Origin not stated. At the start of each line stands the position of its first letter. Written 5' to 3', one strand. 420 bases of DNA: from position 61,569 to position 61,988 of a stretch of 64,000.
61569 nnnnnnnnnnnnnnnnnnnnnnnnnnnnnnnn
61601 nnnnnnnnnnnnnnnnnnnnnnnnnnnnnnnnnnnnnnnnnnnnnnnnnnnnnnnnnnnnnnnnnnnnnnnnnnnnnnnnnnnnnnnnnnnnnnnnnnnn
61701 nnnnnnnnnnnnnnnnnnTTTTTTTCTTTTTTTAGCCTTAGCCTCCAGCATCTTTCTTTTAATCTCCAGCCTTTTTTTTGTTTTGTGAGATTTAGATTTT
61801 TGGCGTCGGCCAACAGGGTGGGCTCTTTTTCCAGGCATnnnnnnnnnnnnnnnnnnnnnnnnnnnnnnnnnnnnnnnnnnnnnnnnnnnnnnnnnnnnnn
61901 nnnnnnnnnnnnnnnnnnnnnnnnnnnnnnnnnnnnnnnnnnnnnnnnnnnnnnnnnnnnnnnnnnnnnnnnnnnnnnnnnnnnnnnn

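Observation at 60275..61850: A 1.45-kb segment flanked by near-identical 115-bp direct repeats that encode a short poly-basic peptide frame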

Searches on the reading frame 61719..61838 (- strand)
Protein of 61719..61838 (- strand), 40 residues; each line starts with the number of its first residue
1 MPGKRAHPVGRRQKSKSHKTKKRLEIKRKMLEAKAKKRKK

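Call 7: search_protein_families(library=pfam, proteins=[window:61719-61838:-], max_evalue=10)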
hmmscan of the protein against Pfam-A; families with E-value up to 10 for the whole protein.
seq(40 aa): 0 families

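Call 15: search_protein_families(library=ncbifam, proteins=[window:61719-61838:-], max_evalue=10)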
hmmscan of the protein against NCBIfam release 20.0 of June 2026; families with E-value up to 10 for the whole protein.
seq(40 aa): 0 families

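Call 17: find_encoding_contigs(protein=window:61719-61838:-, flank=6000, max_places=10)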
Protein seq(40 aa) (40 aa): no gene with exactly this product is on record in the collection.

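Call 20: find_homologous_proteins(query=window:61719-61838:-, max_evalue=10)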
Query seq(40 aa) (40 aa): 6 proteins with E <= 10 among 7 candidates.
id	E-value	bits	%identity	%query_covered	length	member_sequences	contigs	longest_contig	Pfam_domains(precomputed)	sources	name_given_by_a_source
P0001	1.4e-8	51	86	93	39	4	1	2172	-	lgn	-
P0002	5.8e-6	43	78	93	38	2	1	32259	-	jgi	-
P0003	1.3e-5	42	74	95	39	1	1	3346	-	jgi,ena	-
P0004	1.5e-5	42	76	83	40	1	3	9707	-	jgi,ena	-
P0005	1.3e-4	39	71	95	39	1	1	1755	-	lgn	-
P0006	1.5e-4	39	67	83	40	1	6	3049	-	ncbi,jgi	jgi:hypothetical protein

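Call 22: find_encoding_contigs(protein=P0002, flank=8000, max_places=4)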
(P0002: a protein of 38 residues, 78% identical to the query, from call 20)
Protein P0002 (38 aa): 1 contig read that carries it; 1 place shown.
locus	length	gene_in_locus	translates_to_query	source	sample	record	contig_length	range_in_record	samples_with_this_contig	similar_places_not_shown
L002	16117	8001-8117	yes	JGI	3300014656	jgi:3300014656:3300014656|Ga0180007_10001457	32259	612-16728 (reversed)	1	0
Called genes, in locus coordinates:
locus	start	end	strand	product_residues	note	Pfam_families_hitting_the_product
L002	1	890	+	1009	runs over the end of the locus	PF04313:HSDR_N, PF04851:ResIII, PF18766:SWI2_SNF2, PF22679:T1R_D3-like, PF11867:T1RH-like_C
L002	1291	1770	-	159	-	-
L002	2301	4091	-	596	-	PF00009:GTP_EFTU, PF01926:MMR_HSR1 (weak), PF22042:EF-G_D2, PF03144:GTP_EFTU_D2, PF00679:EFG_C, PF21018:BipA_C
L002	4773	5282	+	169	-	PF20603:Bact_hydrolase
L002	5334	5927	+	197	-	PF23477:zf_Tbcl_2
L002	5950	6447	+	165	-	PF03449:GreA_GreB_N, PF01272:GreA_GreB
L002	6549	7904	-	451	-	PF04851:ResIII, PF00270:DEAD, PF00271:Helicase_C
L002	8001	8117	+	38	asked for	-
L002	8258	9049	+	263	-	PF13175:AAA_15 (faint), PF00005:ABC_tran, PF13304:AAA_21 (weak)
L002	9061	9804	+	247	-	PF01061:ABC2_membrane, PF12698:ABC2_membrane_3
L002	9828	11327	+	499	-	PF01569:PAP2, PF14067:LssY_C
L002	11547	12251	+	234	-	-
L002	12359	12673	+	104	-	-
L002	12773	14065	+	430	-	PF01336:tRNA_anti-codon, PF00152:tRNA-synt_2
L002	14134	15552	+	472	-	PF01336:tRNA_anti-codon, PF00152:tRNA-synt_2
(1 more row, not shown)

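Call 23: find_encoding_contigs(protein=P0004, flank=8000, max_places=4)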
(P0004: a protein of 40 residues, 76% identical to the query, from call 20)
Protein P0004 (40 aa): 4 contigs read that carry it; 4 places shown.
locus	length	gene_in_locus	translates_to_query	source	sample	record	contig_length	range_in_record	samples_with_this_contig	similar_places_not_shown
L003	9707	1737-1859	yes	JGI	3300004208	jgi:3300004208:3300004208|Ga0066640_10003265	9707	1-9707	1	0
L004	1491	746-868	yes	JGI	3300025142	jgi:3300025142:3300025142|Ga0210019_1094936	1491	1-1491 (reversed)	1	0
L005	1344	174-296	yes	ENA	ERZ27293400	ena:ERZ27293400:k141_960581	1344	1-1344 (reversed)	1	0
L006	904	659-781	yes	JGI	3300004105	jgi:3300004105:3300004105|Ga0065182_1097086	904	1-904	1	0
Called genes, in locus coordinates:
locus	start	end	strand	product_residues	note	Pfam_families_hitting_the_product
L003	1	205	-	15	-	?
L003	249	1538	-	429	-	PF04851:ResIII, PF00270:DEAD, PF00271:Helicase_C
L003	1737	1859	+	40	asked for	-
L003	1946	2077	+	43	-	-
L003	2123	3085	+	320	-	PF18920:DUF5671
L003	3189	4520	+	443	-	PF13406:SLT_2 (faint)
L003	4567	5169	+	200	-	PF10648:Gmad2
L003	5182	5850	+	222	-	PF22435:MRM3-like_sub_bind (weak), PF00588:SpoU_methylase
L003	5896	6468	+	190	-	PF00210:Ferritin, PF02915:Rubrerythrin, PF23458:DUF7130 (weak), PF21349:RUBY_RBDX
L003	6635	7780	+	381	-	-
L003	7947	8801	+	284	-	PF00254:FKBP_C, PF10099:RskA_C (weak)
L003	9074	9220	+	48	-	-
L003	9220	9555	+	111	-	PF02659:Mntp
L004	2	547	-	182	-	?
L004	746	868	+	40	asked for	-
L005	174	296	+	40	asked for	-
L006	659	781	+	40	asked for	-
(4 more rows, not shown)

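Call 24: find_encoding_contigs(protein=P0001, flank=8000, max_places=6)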
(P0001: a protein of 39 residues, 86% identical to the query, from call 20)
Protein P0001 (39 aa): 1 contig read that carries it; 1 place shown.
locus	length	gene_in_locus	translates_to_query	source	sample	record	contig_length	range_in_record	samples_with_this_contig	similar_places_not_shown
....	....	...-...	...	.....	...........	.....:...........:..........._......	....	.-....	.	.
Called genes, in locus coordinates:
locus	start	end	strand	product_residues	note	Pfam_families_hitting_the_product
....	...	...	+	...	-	-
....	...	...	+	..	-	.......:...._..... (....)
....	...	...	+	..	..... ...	-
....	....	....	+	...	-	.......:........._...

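Call 25: find_encoding_contigs(protein=P0006, flank=8000, max_places=6)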
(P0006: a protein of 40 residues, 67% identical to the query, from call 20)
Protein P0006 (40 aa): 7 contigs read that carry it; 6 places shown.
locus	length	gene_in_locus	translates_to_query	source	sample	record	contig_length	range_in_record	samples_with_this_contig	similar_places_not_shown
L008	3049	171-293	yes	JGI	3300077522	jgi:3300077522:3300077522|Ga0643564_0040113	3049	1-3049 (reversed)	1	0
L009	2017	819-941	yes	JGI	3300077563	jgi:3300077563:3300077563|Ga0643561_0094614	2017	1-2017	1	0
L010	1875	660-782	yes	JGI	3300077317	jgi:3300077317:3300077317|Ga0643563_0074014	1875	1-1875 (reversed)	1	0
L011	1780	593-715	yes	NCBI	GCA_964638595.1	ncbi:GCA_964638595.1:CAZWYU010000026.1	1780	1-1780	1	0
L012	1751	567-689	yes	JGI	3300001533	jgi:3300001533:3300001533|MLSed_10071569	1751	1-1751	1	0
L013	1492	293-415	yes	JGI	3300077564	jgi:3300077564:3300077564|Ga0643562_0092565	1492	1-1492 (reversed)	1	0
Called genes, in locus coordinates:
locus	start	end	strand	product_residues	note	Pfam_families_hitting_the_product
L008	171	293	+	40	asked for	-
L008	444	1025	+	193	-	PF01728:FtsJ, PF13847:Methyltransf_31, PF13649:Methyltransf_25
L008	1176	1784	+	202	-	-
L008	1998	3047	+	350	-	?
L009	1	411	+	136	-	?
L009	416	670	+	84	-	-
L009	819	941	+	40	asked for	-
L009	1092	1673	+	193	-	PF01728:FtsJ, PF13847:Methyltransf_31, PF13649:Methyltransf_25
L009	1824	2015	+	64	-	?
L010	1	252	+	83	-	?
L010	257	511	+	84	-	-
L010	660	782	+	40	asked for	-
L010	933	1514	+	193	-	PF01728:FtsJ, PF13847:Methyltransf_31, PF13649:Methyltransf_25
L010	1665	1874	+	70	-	?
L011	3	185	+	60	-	?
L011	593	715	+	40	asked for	-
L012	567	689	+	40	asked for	-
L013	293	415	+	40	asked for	-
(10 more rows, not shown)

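Call 28: find_related_loci(query=A2, collection=genome_contigs, flank=6000)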
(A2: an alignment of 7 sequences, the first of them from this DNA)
Query A2 (40 aa) in genome_contigs; peptide patterns used: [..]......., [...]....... (x = any residue, [..] = any of these).
600 stretches matched a pattern (row limit reached: there are more); 114 encode a relative of the query (tblastn E <= 1e-3); the best 80 are kept; 80 distinct loci.
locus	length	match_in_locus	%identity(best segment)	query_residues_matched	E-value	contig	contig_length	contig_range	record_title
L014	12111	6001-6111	81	1-37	3e-13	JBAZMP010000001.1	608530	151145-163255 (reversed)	MAG: Patescibacteria group bacterium isolate SO_2017_LW4_46 scaffold_9_c1_LW137-91_2017, whole genome shotgun sequence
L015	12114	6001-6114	76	3-40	2e-12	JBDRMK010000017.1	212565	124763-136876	MAG: Patescibacteria group bacterium isolate MEGAHIT-group-1.828 k141_1234608, whole genome shotgun sequence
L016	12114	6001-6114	74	3-40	7e-12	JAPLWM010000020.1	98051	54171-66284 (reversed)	MAG: Candidatus Komeilibacteria bacterium isolate LacPavin_0419_WC90_MAG_43_13 LacPavin_0419_WC90_scaffold_587084, whole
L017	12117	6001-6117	69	1-39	3e-11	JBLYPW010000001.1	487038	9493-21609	MAG: Candidatus Komeilibacteria bacterium isolate KTG4t2parc2 KTG4t2parc2_contig_1, whole genome shotgun sequence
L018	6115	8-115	78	3-38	5e-11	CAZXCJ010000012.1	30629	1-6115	MAG TPA_asm: uncultured Gammaproteobacteria bacterium isolate binchicken_co243_180 genome assembly, contig: NODE_992_len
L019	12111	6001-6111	73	3-39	5e-11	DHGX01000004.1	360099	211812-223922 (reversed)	MAG TPA_asm: Patescibacteria group bacterium UBA4787 UBA4787_contig_3128, whole genome shotgun sequence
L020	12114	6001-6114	74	3-40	1e-10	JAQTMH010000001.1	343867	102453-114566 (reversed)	MAG: Patescibacteria group bacterium isolate STA_36 NODE_50_length_343867_cov_5.287700_Sandtown_A, whole genome shotgun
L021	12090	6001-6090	80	3-32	3e-10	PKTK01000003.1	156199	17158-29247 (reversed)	MAG: Candidatus Parcubacteria bacterium isolate BM705 sc_146, whole genome shotgun sequence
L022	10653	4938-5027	83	3-32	3e-10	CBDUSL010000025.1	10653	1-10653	MAG TPA_asm: uncultured bacterium isolate SRR21487738_binner13_Refined_25 genome assembly, contig: ERZ25083882.1915, who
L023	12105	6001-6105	74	3-37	4e-10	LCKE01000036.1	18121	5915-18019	MAG: Parcubacteria group bacterium GW2011_GWF2_45_11 UW91_C0036, whole genome shotgun sequence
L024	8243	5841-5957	67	1-39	6e-10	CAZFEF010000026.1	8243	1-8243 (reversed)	MAG TPA_asm: uncultured Gammaproteobacteria bacterium isolate SRP192927_co9_427 genome assembly, contig: NODE_8699_lengt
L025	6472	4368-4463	72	3-34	1e-9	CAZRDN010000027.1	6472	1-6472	MAG TPA_asm: uncultured Gammaproteobacteria bacterium isolate SRP329715_co1_108 genome assembly, contig: NODE_18472_leng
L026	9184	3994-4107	74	3-40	8e-10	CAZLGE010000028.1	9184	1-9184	MAG TPA_asm: uncultured Gammaproteobacteria bacterium isolate binchicken_co269_228 genome assembly, contig: NODE_7782_le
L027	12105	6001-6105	74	3-37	3e-9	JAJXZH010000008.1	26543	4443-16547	MAG: bacterium isolate BP7.bin44 NODE_2433_length_26543_cov_1.412326, whole genome shotgun sequence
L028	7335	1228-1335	72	3-38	4e-9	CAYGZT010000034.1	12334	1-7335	MAG TPA_asm: uncultured Candidatus Saccharibacteria bacterium isolate ERP119294_co2_503 genome assembly, contig: k141_61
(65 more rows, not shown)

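Call 54: search_solved_structures(query=A4, max_evalue=10, show_alignments=3)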
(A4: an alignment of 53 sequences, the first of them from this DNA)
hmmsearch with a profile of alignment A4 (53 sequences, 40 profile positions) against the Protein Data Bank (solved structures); distinct sequences matched with E-value up to 10: 3.
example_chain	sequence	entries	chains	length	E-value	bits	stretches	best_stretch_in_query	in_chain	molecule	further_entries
7as4_A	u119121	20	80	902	1.5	12.2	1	23-38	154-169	Gamma-tubulin complex component 2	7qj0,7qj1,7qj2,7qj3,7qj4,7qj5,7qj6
6v6b_C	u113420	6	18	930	1.6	12.1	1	23-38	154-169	Gamma-tubulin complex component 2 | Isoform 3 of Gamma-tubulin complex component 2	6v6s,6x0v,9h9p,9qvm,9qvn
8vrd_A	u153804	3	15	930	1.6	12.1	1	23-38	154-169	Isoform 3 of Gamma-tubulin complex component 2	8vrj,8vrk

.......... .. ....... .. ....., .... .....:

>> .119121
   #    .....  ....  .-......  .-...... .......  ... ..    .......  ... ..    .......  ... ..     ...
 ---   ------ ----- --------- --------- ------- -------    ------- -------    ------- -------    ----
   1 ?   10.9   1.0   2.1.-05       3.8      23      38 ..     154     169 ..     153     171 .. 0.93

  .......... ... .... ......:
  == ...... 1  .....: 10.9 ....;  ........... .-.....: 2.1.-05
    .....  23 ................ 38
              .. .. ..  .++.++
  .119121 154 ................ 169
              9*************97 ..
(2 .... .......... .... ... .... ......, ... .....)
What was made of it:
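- On Known ribosomal or other named small-protein family (for the 40-aa peptide): The family profile against PDB gave a best E of 1.5 (call 54).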

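Call 70: search_protein_families(library=pfam, alignment_id=A4, max_evalue=10)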
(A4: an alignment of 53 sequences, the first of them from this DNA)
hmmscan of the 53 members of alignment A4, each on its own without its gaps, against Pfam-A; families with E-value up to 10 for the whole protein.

A. member 1, seq(40 aa): 0 families

B. families by the number of members that match (of 53 scanned): 9 families
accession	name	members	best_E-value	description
PF12753.13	Nro1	5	0.56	Nuclear pore complex subunit Nro1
PF22757.1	GeBP-like_C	2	0.1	Glabrous-enhancer-binding protein-like family, C-terminal domain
PF20868.2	TX13_rpt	1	0.022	Testis-expressed protein 13, MVPLGDSxSHS repeat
PF02934.20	GatB_N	1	0.066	GatB/GatE catalytic domain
PF03234.19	CDC37_N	1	0.11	Cdc37 N terminal kinase binding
PF13035.11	DUF3896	1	0.12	Protein of unknown function (DUF3896)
PF21116.3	EF-hand_Zip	1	0.2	Zip protein EF-hand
PF23330.1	zf-C2H2_14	1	0.42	CIZ1-like, C2H2-type zinc finger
PF05537.16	DUF759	1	1.8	Borrelia burgdorferi protein of unknown function (DUF759)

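Call 71: search_protein_families(library=ncbifam, alignment_id=A4, max_evalue=10)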
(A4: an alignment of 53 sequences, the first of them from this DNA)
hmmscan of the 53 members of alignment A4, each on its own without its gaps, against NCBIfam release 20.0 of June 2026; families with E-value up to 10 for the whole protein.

A. member 1, seq(40 aa): 0 families

B. families by the number of members that match (of 53 scanned): 1 family
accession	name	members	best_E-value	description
NF047694.1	TnucaseNucIStaph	1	0.0079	thermonuclease NucI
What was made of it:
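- On Known ribosomal or other named small-protein family (for the 40-aa peptide): 53 family members were scanned against Pfam and NCBIfam, giving only scattered chance hits (calls 70, 71).
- Closest known: Very small basic ribosome-associated proteins of bacteria. Different: A family profile found no significant match against all PDB chains, nor against Pfam or NCBIfam (calls 54, 70, 71).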

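Call 74: find_related_loci(query=A4, collection=viral_contigs, flank=6000)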
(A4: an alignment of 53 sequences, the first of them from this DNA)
Query A4 (40 aa) in viral_contigs; peptide patterns used: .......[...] (x = any residue, [..] = any of these).
33 stretches matched a pattern, but none encodes a relative of the query by tblastn (E <= 1e-3).

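Call 76: search_protein_families(library=phrogs, proteins=[window:61719-61838:-], max_evalue=1)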
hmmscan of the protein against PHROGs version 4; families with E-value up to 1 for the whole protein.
seq(40 aa): 0 families
